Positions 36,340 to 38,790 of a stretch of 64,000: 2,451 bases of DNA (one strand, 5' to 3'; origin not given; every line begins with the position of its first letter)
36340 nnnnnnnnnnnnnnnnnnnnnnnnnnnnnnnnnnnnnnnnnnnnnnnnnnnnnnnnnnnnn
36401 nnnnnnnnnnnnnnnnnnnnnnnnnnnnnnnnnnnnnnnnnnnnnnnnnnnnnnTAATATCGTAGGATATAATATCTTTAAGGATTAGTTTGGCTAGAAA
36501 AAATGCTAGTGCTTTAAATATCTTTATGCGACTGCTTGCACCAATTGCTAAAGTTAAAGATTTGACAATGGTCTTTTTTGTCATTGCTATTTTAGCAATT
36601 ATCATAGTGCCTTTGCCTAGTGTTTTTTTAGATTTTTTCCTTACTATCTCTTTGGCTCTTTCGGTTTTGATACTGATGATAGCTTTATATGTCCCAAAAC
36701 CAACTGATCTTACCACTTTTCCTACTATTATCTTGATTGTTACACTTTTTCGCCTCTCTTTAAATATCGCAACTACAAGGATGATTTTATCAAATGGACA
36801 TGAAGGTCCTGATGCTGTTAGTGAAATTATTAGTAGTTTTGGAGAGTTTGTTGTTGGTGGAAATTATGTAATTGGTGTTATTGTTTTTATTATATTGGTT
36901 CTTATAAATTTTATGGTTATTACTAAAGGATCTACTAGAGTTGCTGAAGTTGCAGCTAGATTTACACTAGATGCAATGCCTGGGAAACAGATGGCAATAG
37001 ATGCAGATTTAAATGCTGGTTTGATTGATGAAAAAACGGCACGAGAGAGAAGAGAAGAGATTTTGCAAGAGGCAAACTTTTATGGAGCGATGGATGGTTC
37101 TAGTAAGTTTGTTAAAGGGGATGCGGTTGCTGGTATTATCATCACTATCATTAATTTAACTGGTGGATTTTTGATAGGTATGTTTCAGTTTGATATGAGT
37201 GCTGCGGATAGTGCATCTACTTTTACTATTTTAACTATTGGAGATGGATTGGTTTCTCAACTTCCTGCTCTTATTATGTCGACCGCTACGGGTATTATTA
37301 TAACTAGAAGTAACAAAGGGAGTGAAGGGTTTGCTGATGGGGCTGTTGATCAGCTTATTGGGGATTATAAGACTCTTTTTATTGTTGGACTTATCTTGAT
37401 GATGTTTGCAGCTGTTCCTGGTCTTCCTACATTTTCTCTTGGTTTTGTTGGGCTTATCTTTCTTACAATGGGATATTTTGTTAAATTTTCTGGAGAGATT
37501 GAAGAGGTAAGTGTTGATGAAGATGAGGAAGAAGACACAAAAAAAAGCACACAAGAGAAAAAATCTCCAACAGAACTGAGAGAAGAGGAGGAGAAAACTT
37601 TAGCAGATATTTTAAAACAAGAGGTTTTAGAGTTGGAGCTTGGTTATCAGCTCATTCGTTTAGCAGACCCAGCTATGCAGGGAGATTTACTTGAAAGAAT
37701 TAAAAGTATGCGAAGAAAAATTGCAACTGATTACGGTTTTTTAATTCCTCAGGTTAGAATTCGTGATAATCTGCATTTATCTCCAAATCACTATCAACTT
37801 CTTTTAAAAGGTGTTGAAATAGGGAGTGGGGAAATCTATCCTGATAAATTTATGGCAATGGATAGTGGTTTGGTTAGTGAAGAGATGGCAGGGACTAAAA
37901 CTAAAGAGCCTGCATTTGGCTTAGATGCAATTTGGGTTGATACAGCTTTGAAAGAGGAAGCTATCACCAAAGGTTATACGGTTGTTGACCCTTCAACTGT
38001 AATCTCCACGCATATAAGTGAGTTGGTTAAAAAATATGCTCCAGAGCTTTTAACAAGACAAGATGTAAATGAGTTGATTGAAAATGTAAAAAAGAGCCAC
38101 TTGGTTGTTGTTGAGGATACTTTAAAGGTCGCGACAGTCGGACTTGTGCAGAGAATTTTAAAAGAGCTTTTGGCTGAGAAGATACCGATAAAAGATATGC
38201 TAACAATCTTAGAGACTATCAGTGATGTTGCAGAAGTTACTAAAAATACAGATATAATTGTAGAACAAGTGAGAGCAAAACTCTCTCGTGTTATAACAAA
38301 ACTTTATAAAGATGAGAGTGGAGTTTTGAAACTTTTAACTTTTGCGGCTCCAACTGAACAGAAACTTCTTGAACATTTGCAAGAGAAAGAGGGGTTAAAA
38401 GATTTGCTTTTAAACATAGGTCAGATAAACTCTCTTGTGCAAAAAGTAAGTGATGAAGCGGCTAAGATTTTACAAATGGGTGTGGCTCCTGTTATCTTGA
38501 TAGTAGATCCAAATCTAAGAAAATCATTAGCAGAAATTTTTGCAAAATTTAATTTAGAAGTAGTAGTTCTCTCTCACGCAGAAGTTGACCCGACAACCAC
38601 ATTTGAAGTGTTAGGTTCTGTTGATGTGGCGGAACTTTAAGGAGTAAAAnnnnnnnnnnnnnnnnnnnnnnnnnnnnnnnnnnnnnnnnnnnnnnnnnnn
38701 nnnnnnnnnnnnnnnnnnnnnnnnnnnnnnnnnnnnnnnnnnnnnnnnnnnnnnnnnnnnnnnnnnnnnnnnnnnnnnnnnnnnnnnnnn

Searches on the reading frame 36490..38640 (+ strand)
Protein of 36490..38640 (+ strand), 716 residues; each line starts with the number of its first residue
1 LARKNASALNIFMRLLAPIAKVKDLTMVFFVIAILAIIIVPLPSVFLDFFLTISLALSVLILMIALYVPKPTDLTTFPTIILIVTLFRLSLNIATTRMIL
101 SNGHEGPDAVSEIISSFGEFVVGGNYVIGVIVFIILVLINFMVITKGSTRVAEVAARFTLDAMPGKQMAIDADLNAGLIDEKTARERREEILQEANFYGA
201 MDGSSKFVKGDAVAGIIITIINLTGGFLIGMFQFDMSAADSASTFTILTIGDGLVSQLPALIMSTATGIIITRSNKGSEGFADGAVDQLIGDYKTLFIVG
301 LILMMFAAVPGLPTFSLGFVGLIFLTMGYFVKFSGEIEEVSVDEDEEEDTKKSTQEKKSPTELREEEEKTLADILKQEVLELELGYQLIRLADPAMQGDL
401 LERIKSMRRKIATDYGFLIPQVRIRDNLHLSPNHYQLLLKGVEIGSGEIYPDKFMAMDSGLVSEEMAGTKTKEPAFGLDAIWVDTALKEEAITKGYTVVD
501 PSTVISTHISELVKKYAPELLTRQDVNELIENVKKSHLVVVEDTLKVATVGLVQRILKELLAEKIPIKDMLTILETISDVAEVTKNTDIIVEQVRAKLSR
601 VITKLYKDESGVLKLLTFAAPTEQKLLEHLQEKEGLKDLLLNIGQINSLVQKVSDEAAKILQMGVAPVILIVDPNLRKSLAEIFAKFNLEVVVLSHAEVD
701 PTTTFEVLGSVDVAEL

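Call 8: search_protein_families(library=pfam, proteins=[window:36490-38640:+])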
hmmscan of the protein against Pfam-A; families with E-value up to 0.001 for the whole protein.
window:36490-38640:+ (716 aa): 1 family
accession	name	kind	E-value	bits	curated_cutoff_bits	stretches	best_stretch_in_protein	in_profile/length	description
PF00771.25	FHIPEP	-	2.2e-250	833.2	29.1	1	34-702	1-655/657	FHIPEP family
